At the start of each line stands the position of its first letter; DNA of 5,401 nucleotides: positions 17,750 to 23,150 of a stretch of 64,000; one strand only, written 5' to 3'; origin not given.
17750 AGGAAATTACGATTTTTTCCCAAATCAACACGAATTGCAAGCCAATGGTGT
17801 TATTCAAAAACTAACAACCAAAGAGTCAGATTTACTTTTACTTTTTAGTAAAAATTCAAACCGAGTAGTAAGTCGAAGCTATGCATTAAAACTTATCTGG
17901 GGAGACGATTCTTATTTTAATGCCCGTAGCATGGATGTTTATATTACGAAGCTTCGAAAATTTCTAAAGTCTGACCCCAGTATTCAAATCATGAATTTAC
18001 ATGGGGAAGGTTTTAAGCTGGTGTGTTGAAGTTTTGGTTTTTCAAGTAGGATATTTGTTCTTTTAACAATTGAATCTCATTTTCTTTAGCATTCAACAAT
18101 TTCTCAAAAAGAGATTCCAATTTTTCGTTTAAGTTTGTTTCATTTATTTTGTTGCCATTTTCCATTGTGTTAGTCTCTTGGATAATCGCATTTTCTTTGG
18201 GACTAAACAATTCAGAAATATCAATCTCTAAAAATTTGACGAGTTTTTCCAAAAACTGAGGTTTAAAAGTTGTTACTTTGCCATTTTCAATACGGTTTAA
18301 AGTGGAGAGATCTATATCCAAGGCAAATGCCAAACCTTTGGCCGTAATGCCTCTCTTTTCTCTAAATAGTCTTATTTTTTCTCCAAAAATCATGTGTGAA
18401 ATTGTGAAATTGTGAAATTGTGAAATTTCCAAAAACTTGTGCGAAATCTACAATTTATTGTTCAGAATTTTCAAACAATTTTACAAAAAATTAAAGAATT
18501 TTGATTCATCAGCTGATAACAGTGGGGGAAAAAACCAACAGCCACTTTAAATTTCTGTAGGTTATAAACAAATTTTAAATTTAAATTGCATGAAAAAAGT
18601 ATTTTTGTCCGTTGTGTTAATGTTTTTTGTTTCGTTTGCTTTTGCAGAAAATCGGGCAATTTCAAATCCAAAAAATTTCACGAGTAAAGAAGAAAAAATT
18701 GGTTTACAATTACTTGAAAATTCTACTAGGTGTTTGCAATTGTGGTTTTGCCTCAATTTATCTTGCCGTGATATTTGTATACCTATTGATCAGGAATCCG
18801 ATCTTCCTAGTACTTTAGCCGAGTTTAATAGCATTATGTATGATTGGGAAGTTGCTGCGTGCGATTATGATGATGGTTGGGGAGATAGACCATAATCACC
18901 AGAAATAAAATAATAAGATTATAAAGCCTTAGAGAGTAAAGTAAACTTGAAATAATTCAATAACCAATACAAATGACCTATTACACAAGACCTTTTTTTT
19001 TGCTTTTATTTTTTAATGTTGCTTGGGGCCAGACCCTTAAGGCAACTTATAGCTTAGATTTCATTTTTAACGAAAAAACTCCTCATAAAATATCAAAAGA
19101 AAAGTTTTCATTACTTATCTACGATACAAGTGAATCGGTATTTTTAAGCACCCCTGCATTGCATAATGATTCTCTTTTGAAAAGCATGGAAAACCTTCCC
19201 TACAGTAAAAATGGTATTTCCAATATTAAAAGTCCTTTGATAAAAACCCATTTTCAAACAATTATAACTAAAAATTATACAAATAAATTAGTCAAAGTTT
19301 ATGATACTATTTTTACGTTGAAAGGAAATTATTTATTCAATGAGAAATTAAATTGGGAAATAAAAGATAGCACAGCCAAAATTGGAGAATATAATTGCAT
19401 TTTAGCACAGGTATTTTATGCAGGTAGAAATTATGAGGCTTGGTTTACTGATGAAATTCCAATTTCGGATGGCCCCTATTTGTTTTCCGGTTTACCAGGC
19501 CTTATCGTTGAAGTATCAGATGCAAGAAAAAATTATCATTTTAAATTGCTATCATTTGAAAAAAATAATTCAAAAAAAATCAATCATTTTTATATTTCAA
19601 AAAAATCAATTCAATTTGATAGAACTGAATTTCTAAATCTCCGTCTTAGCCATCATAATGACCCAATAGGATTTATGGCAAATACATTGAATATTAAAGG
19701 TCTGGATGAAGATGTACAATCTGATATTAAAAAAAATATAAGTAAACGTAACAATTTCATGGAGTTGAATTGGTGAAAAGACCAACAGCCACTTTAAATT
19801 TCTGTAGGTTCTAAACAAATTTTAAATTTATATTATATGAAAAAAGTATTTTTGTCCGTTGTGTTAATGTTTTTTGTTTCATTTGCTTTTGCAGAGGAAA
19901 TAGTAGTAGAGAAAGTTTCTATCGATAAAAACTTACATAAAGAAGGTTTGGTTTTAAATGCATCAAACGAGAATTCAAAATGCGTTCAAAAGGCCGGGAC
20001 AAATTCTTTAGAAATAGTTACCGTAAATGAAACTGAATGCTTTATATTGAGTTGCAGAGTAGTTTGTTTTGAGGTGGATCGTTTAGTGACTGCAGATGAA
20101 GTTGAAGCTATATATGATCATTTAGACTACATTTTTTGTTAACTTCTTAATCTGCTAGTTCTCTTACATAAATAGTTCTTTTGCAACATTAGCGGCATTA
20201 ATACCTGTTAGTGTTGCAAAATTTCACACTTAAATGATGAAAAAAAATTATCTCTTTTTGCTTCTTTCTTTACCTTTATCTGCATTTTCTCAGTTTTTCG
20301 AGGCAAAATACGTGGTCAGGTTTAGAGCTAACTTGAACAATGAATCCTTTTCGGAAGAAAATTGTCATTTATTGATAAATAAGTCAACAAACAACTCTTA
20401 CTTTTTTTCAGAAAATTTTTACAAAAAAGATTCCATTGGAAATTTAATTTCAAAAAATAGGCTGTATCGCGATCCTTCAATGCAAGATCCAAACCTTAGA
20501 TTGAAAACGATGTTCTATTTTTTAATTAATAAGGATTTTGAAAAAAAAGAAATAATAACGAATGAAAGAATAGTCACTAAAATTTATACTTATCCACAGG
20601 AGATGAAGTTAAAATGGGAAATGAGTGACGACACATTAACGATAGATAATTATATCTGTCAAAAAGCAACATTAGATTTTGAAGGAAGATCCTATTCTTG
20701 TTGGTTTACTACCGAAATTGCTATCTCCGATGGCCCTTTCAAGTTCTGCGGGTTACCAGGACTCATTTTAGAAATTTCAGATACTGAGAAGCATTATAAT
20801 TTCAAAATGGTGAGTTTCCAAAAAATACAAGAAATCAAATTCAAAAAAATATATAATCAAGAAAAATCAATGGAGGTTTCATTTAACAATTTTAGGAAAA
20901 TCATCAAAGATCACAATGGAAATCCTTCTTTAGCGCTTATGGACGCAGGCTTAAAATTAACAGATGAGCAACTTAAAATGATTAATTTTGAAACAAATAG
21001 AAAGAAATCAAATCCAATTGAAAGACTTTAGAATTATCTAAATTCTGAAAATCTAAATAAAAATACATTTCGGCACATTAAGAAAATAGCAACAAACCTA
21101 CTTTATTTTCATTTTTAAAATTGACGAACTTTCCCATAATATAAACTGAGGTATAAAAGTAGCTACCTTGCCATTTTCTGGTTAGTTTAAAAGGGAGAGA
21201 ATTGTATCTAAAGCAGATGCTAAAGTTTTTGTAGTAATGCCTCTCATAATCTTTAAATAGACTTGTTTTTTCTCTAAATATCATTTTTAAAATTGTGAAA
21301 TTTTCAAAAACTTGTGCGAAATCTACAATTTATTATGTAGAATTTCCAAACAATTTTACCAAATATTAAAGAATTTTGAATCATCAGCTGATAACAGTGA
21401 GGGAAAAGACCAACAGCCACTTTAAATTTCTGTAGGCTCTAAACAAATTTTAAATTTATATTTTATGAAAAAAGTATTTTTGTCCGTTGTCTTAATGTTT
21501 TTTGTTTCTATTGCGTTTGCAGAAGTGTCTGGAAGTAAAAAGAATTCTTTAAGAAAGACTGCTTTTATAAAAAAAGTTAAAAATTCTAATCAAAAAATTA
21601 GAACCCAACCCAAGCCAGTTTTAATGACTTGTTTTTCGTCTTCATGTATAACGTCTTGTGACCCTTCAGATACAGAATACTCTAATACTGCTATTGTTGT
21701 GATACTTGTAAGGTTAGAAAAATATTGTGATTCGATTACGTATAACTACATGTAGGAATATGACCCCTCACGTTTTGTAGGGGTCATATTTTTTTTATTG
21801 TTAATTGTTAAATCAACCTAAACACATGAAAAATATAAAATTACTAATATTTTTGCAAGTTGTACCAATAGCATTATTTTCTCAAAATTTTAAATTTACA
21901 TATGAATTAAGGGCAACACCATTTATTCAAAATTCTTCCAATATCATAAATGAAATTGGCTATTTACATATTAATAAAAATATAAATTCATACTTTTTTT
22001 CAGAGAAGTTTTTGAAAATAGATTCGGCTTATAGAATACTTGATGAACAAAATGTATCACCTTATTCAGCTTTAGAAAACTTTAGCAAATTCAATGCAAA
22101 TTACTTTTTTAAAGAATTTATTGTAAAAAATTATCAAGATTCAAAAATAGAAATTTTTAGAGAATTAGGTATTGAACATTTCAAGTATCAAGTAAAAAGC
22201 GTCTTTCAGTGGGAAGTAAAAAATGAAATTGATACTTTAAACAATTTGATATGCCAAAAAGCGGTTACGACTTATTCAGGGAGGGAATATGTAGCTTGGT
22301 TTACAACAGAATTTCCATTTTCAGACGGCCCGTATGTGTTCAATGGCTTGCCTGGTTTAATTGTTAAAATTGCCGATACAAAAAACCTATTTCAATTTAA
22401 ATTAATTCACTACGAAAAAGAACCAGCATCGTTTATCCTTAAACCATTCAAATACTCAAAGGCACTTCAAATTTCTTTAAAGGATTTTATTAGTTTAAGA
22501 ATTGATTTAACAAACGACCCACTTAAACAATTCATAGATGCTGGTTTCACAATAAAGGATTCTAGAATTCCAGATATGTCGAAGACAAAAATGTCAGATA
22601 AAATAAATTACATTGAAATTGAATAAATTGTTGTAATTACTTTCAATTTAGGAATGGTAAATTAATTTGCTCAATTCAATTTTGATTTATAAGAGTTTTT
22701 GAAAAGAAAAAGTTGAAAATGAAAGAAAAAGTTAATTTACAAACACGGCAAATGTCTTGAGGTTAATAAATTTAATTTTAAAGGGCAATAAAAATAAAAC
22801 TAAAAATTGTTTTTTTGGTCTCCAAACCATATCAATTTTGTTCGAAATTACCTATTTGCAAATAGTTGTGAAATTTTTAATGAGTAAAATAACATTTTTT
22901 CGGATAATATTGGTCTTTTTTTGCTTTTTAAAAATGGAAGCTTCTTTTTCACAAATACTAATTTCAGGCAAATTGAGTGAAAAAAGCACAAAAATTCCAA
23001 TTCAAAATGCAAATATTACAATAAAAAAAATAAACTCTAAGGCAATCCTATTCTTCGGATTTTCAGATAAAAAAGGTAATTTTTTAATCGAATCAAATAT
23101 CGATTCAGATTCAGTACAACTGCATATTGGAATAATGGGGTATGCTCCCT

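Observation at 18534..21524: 116-bp near-identical leader module (5' UTR plus signal peptide) fused to unalignable mature-coding sequences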

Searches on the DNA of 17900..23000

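Call 37: search_rna_families(source=window, start=17900, end=23000, threshold=evalue, max_evalue=1)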
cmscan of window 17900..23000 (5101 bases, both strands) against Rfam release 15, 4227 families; matches with E-value up to 1: 0.
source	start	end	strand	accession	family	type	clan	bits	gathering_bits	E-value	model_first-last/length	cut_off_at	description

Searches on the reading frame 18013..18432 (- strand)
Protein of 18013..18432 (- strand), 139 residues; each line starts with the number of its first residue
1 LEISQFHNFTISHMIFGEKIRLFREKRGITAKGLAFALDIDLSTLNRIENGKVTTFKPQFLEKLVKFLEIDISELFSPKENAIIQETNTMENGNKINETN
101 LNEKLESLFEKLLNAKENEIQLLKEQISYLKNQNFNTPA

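Call 6: search_protein_families(library=pfam, proteins=[window:18013-18432:-], max_evalue=0.1)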
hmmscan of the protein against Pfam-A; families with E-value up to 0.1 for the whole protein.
window:18013-18432:- (139 aa): 8 families
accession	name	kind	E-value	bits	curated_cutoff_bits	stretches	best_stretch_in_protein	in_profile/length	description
PF01381.28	HTH_3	-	3.2e-11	43.5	23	1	20-75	1-55/55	Helix-turn-helix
PF13560.12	HTH_31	-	7.4e-10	39.4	27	1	16-73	2-59/64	Helix-turn-helix domain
PF12844.13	HTH_19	-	4.5e-09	36.5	30.2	1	17-77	1-60/64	Helix-turn-helix domain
PF13443.12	HTH_26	-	8.3e-08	32.8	22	1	19-78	1-60/63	Cro/C1-type HTH DNA-binding domain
PF13413.12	HTH_25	-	0.0047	17.2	24.6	1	24-66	6-53/62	Helix-turn-helix domain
PF13118.11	DUF3972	-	0.0053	17.6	26.2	1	74-132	41-99/125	Protein of unknown function (DUF3972)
PF13744.12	HTH_37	-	0.035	14.4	27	1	19-69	22-69/80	Helix-turn-helix domain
PF06837.17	Fijivirus_P9-2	-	0.097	12.8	27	0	82-113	115-148/178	Fijivirus P9-2 protein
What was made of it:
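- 18013..18393 (-): XRE-family HTH regulator gene, transcribed divergently from small gene A. Pfam HTH_3 with E = 3e-11 (call 6).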

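Call 7: search_protein_families(library=ncbifam, proteins=[window:18013-18432:-], max_evalue=0.1)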
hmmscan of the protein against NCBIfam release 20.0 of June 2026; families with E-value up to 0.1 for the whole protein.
window:18013-18432:- (139 aa): 15 families
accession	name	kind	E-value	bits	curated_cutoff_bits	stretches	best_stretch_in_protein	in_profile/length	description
NF046032.1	TransRegSlrRBacil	equivalog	4.2e-08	33.4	250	1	16-93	2-77/149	HTH-type transcriptional regulator SlrR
NF047948.1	male_kill_WMK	equivalog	1.1e-06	28.3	300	1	14-117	161-267/300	WO male-killing family protein Wmk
TIGR00270.2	TIGR00270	equivalog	4.5e-06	26.5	110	1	16-80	76-139/159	multiprotein bridging factor aMBF1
NF058600.1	TransRegSco1979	equivalog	5.7e-06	25.6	350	1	10-71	3-63/280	Sco1979 family transcriptional regulator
NF041951.1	phage_RstR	subfamily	2.3e-05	24.6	80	1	14-113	1-96/108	RstR family transcriptional repressor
NF006015.0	PRK08154.1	subfamily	0.00028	20.1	204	1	16-115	31-129/314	anaerobic benzoate catabolism transcriptional regulator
NF038139.1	Reg_Aceta_RamB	equivalog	0.00046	19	700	1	16-100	3-86/465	acetate metabolism transcriptional regulator RamB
TIGR03830.1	CxxCG_CxxCG_HTH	subfamily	0.00088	19.1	61.8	1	12-69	62-117/127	type II TA system antitoxin MqsA family protein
NF007408.0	PRK09943.1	equivalog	0.00094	18.8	211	1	15-81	7-72/185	HTH-type transcriptional regulator PuuR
TIGR03070.1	couple_hipB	subfamily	0.0017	18.2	71.65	1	16-54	3-41/58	type II toxin-antitoxin system Y4mF family antitoxin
NF053609.1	Sul12a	equivalog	0.0086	16.3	150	0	91-133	52-94/103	Sul12a family chromatin-organizing protein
NF007271.0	PRK09726.1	equivalog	0.031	14.3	79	1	17-73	14-69/88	type II toxin-antitoxin system antitoxin HipB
NF004550.0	PRK05898.1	equivalog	0.058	11.5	1182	1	3-130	803-924/971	DNA polymerase III subunit alpha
NF008109.0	PRK10856.1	equivalog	0.083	12.6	208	0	14-54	13-53/334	cytoskeleton protein RodZ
NF033885.1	conj_TraP_IncI1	equivalog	0.087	12.5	135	0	79-133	83-136/217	conjugal transfer protein TraP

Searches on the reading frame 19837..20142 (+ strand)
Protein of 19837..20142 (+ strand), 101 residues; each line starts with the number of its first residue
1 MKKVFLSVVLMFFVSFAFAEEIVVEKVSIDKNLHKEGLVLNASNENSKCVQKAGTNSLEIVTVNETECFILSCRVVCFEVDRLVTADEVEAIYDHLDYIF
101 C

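Call 6: search_protein_families(library=pfam, proteins=[window:19837-20142:+], max_evalue=0.1)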
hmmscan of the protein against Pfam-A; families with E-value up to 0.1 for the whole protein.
window:19837-20142:+ (101 aa): 0 families

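Call 7: search_protein_families(library=ncbifam, proteins=[window:19837-20142:+], max_evalue=0.1)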
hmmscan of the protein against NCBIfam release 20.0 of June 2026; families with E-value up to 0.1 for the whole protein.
window:19837-20142:+ (101 aa): 2 families
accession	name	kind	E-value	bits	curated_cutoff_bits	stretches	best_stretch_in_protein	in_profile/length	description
NF041846.1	blaBIM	exception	0.022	14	535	1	4-86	3-79/245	BIM family subclass B1 metallo-beta-lactamase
TIGR03969.1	mycofactocin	equivalog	0.075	12.9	25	0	19-30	6-17/23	mycofactocin precursor MftA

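Call 70: predict_structure(alignment_id=A8)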
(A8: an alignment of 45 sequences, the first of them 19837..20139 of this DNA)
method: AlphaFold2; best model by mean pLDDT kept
length: 101 residues; sequences in the alignment: 45
mean_pLDDT: 69.2   pTM: 0.36
mean pLDDT of the five models: 69.2, 68.1, 67.3, 66.0, 65.9
residues with pLDDT >= 90: 4; 70-90: 51; 50-70: 25; < 50: 21
segments of 3 or more residues with pLDDT < 50: 32-34, 37-49, 51-55
pLDDT, mean of each block of 10 residues (from residue 1): 85 77 58 47 46 49 70 86 83 89 86
secondary structure, 60 per line:
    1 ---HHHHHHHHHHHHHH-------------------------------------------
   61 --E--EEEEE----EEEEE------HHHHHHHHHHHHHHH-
elements in order: H4-17 E66-70 E75-79 H86-100
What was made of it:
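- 19837..20142 (+): Small secreted 4-Cys protein B (101 aa). The AF2 model shows a beta-hairpin at 66-79 and a helix at 86-100, pLDDT 83-89 (call 70).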

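Call 75: fold_search(model_id=the predicted structure, library=pdb)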
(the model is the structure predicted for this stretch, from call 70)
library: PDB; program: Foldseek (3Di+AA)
matches with E <= 10: 35; with E <= 0.001: 0
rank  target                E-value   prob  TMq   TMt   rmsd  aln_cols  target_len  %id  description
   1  8pxb_A                3.6e+00  0.04  0.21  0.05  16.4        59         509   10  Cryo-EM structure of horse NHE9 with a extracellular loop (released 2024-08-07)
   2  8pvr_A                3.8e+00  0.03  0.21  0.05  16.5        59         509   10  Cryo-EM structure of horse Nhe9 bound to PI(3,5)P2 (released 2024-07-24)
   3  8k4o_E                4.1e+00  0.04  0.14  0.06   8.6        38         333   16  Cryo-EM structure of Kaposi's Sarcoma-Associated Herpesvirus-G Protein-Coupled Receptor (KSHV-GPCR)in complex with CXC (released 2024-07-24)
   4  2hj1_B                4.7e+00  0.06  0.21  0.25   3.8        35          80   17  Crystal structure of a 3D domain-swapped dimer of protein HI0395 from Haemophilus influenzae (released 2006-08-29)
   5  8tyx_B                5.4e+00  0.07  0.17  0.10  10.6        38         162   16  Structure of a bacterial Ubl-deubiquitinase complex (form 1) (released 2024-06-12)
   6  6hll                  5.4e+00  0.05  0.18  0.04   9.8        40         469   20  Crystal structure of the Neurokinin 1 receptor in complex with the small molecule antagonist CP-99,994 (released 2019-01-16)
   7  6hlp                  6.1e+00  0.04  0.15  0.05   8.2        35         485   17  Crystal structure of the Neurokinin 1 receptor in complex with the small molecule antagonist Netupitant (released 2019-01-16)
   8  9wbe_B                6.1e+00  0.04  0.16  0.05  13.1        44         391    2  Crystal structure of the CHS-CHIL complex (released 2026-03-04)
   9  4geq_D                6.6e+00  0.09  0.23  0.36   3.0        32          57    6  Crystal structure of the Spc24-Spc25/Cnn1 binding interface (released 2013-01-30)
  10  6nzu_A                6.6e+00  0.09  0.20  0.06   2.9        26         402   19  Structure of the human frataxin-bound iron-sulfur cluster assembly complex (released 2019-05-22)
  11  3kz5_A                6.6e+00  0.06  0.19  0.36   7.0        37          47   14  Structure of cdomain (released 2010-03-31)
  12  2il5                  7.0e+00  0.08  0.23  0.15  11.4        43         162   14  Structure of Protein of Unknown Function SA2116 from Staphylococcus aureus (released 2006-10-31)
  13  7thh_B                7.0e+00  0.03  0.21  0.18   8.7        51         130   10  SUD-C and Ubl2 domains of SARS CoV-2 Nsp3 protein (released 2022-01-19)
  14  7xbd_A                7.0e+00  0.03  0.15  0.07   9.3        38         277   18  Cryo-EM structure of human galanin receptor 2 (released 2022-07-13)
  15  5wgb_A                7.5e+00  0.06  0.20  0.08   3.2        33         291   18  Crystal Structure of the Human mitochondrial Cysteine Desulfurase in complex with ISD11 and E. coli ACP1 protein at 2. (released 2017-07-26)
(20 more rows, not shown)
